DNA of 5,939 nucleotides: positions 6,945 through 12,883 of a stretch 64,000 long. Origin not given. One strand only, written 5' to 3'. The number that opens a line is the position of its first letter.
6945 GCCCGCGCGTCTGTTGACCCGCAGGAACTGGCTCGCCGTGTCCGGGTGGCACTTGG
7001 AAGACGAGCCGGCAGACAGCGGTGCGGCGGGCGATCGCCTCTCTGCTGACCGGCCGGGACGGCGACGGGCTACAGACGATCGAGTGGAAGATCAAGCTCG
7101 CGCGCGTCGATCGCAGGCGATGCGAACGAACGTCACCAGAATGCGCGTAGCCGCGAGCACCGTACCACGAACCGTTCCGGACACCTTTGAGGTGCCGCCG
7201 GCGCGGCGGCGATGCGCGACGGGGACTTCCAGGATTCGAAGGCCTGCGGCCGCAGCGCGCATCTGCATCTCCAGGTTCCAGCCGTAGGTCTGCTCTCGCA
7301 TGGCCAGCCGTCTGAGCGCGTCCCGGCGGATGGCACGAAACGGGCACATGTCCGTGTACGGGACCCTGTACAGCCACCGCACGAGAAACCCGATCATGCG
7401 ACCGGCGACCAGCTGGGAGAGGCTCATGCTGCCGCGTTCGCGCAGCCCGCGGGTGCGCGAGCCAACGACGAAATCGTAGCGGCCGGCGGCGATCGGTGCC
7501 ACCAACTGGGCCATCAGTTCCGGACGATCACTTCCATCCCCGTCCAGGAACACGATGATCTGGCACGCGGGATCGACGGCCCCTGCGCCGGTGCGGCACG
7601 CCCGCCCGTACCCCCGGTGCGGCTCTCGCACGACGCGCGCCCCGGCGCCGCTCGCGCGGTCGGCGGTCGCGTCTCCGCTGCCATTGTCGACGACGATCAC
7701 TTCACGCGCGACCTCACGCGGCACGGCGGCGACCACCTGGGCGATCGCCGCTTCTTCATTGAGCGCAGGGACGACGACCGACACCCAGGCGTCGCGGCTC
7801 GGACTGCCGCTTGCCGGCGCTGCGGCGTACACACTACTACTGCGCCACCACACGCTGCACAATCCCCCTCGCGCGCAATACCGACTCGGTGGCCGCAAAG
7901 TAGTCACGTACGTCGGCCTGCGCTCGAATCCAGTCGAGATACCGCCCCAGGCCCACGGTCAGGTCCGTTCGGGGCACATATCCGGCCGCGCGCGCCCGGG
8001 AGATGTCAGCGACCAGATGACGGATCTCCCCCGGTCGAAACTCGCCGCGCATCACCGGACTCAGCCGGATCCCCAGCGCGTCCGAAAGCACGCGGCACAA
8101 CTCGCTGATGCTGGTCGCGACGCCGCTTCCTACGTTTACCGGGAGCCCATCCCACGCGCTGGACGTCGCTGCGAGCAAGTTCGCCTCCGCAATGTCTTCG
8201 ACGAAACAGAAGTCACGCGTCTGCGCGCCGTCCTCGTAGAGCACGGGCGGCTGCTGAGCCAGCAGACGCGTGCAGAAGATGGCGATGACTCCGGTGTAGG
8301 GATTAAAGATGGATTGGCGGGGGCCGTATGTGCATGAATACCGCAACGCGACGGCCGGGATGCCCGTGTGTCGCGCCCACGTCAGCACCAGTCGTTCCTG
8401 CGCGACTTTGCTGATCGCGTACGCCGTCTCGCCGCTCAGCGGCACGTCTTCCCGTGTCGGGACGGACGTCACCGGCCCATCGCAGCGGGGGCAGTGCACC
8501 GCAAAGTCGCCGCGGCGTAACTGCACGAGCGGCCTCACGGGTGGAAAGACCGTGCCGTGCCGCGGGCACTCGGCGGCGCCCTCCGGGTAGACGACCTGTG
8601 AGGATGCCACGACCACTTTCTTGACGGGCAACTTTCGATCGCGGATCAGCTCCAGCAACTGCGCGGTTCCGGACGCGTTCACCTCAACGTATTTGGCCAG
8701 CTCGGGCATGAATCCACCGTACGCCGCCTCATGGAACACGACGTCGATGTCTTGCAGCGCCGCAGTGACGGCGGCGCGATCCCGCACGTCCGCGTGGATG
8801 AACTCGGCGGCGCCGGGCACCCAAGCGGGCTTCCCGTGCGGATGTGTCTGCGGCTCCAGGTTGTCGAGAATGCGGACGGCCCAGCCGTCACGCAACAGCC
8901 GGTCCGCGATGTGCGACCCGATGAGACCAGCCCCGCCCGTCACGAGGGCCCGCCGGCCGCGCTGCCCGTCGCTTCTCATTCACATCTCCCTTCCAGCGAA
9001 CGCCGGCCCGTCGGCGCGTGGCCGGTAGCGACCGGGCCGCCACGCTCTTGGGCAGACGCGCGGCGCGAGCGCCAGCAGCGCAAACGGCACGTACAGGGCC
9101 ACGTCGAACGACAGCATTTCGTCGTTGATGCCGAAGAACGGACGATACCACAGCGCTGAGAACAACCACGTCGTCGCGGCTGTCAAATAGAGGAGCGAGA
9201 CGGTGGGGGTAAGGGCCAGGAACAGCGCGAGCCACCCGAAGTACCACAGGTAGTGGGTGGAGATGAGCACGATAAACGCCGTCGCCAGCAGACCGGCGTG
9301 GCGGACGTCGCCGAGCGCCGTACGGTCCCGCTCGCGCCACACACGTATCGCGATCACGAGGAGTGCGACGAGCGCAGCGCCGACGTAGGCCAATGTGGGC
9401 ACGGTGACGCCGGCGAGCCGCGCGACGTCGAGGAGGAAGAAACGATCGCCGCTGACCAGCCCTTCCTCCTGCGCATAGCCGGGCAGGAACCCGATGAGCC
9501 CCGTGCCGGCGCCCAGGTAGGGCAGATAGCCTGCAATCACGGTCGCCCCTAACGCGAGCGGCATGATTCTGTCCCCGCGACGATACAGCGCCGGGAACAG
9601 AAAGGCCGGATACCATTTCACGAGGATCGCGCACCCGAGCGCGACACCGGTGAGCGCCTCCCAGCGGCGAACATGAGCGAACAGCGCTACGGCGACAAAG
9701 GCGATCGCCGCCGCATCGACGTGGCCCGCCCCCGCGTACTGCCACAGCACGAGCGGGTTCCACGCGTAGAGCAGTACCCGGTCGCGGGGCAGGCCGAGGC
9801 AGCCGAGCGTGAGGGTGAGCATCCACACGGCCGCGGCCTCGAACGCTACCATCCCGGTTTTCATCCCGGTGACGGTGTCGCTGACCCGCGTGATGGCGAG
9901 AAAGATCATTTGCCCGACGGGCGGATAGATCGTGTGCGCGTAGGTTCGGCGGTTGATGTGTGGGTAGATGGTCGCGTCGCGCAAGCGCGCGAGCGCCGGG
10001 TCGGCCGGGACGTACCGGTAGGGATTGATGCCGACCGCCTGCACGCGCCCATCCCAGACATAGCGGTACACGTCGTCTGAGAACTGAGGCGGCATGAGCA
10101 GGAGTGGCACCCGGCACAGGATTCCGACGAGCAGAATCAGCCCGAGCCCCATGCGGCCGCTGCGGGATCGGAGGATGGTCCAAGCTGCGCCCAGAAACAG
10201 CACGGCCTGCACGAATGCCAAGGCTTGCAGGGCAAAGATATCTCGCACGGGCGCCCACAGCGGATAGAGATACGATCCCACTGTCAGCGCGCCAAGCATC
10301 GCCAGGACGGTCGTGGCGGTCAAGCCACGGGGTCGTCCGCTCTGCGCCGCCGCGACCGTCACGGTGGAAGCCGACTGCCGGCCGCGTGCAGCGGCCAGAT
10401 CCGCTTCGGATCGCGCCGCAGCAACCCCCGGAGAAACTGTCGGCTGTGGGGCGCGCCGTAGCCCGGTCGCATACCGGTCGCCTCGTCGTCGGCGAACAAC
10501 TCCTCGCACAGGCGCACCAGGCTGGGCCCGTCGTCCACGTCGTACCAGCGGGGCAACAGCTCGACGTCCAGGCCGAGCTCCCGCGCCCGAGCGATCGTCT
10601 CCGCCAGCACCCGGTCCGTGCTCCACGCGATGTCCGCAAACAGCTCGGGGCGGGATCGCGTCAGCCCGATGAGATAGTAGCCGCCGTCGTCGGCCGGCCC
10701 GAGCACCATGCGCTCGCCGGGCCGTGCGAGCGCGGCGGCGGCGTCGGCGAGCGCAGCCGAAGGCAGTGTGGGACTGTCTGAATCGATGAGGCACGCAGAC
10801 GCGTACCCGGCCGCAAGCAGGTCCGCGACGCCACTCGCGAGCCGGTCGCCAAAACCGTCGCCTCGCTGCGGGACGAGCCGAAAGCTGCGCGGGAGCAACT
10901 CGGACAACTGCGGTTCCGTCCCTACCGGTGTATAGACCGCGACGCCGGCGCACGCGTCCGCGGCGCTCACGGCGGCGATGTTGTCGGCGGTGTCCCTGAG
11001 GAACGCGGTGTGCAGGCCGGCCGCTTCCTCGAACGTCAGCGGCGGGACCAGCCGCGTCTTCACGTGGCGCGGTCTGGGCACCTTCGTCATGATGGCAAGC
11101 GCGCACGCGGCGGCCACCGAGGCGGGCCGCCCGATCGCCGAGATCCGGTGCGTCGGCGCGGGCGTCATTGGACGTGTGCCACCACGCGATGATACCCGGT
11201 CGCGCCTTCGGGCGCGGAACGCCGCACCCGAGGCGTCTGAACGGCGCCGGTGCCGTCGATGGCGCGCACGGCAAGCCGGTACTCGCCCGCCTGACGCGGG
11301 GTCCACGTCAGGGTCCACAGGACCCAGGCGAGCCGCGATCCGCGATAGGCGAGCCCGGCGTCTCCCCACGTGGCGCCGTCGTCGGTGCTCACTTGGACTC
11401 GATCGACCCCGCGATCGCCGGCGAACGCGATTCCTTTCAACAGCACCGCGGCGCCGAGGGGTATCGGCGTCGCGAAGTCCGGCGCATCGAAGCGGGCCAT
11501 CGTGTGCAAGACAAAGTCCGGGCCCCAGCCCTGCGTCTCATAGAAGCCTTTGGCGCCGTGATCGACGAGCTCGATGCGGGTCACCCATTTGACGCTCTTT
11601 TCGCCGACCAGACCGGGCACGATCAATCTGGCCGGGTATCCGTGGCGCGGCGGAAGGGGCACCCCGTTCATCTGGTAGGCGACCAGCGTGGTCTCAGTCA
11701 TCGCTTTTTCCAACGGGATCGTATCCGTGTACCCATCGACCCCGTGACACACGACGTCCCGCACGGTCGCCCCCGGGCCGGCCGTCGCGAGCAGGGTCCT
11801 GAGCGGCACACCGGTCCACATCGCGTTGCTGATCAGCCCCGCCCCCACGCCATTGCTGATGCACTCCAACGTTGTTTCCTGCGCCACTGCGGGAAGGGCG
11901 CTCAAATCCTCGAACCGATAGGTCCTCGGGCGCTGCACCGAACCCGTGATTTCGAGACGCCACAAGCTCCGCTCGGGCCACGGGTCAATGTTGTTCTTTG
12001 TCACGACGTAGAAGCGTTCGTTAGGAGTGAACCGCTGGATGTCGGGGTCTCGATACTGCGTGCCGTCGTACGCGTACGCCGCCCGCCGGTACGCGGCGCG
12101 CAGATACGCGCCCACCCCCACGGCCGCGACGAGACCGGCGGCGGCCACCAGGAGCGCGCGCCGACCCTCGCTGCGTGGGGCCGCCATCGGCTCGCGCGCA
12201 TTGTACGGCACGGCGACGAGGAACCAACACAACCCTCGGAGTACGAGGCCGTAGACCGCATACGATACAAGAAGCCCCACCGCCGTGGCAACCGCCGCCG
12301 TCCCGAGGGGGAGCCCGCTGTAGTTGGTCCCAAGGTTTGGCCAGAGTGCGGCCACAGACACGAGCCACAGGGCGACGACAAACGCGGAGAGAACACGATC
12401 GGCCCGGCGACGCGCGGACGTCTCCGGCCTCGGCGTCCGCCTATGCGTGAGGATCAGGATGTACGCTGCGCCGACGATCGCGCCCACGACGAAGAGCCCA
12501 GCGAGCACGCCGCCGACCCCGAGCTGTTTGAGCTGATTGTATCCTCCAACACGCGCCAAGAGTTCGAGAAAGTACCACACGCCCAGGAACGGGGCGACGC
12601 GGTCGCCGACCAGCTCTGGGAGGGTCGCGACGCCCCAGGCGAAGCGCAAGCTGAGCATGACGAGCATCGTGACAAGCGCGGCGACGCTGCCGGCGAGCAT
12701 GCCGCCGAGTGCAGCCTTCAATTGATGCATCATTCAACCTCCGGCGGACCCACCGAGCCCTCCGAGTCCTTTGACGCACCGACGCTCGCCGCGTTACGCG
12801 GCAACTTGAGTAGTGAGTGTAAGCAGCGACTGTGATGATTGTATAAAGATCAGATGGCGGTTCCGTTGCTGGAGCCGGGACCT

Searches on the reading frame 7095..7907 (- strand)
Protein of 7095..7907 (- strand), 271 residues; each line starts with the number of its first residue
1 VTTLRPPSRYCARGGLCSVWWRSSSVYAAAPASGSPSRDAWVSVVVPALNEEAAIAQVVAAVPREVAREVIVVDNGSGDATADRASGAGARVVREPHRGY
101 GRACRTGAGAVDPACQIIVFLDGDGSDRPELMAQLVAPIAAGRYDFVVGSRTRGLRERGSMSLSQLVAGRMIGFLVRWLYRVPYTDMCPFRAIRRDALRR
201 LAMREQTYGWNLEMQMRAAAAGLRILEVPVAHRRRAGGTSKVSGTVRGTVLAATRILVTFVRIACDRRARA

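Call 85: search_protein_families(library=pfam, proteins=[window:7095-7907:-], max_evalue=0.001)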
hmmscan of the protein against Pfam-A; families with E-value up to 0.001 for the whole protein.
window:7095-7907:- (271 aa): 2 families
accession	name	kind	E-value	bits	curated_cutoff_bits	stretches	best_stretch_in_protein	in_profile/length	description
PF00535.33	Glycos_transf_2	-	8.3e-22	78.3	23.3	1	43-200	1-166/168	Glycosyl transferase family 2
PF13641.12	Glyco_tranf_2_3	-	9.1e-06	26.3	27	1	42-234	3-210/230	Glycosyltransferase like family 2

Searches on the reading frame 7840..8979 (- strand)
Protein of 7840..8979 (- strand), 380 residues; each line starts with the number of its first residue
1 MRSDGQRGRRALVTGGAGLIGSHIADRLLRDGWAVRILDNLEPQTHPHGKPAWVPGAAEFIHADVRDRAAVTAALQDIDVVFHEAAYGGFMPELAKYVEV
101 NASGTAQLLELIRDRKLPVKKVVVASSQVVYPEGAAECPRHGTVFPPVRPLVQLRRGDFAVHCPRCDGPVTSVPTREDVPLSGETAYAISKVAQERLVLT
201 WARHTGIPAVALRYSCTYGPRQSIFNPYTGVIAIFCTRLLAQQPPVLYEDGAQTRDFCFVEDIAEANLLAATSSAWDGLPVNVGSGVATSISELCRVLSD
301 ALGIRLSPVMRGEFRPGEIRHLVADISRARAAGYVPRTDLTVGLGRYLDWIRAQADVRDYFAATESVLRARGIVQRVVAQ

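Call 85: search_protein_families(library=pfam, proteins=[window:7840-8979:-], max_evalue=0.001)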
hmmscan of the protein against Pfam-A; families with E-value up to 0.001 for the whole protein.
window:7840-8979:- (380 aa): 10 families
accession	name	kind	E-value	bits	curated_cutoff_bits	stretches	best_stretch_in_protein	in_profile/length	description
PF01370.27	Epimerase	-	3.3e-46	158.1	20.9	2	11-144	1-131/240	NAD dependent epimerase/dehydratase family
PF16363.11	GDP_Man_Dehyd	-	2.1e-33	116.6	27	2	168-341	134-326/332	GDP-mannose 4,6 dehydratase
PF01073.25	3Beta_HSD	-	2.1e-17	63.5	22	1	12-132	1-122/280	3-beta hydroxysteroid dehydrogenase/isomerase family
PF07993.18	NAD_binding_4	-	4e-13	49.5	20.1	1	75-234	86-218/258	Male sterility protein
PF02719.21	Polysacc_synt_2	-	5.3e-07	29.5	20.2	1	12-127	2-128/293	Polysaccharide biosynthesis protein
PF00106.31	adh_short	-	7.8e-07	29.2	26.6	1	11-79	3-72/195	short chain dehydrogenase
PF13460.12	NAD_binding_10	-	8.1e-06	26.3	27.2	1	15-133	1-104/184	NAD(P)H-binding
PF05368.20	NmrA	-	2.4e-05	24.5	27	1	12-86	6-78/298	NmrA-like family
PF13561.12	adh_short_C2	-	0.00017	21.7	27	0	20-107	8-99/236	Enoyl-(Acyl carrier protein) reductase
PF04321.23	RmlD_sub_bind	-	0.0002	21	27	1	10-118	2-95/287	RmlD substrate binding domain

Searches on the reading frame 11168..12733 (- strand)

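Call 85: search_protein_families(library=pfam, proteins=[window:11168-12733:-], max_evalue=0.001)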
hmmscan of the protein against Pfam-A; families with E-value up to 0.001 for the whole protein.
window:11168-12733:- (522 aa): 2 families
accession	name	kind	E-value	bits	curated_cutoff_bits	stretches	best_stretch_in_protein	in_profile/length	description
PF00174.25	Oxidored_molyb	-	1.1e-47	162.3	24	1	255-398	9-169/169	Oxidoreductase molybdopterin binding domain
PF03404.22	Mo-co_dimer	-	7.9e-08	32.9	22.7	1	429-519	30-135/138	Mo-co oxidoreductase dimerisation domain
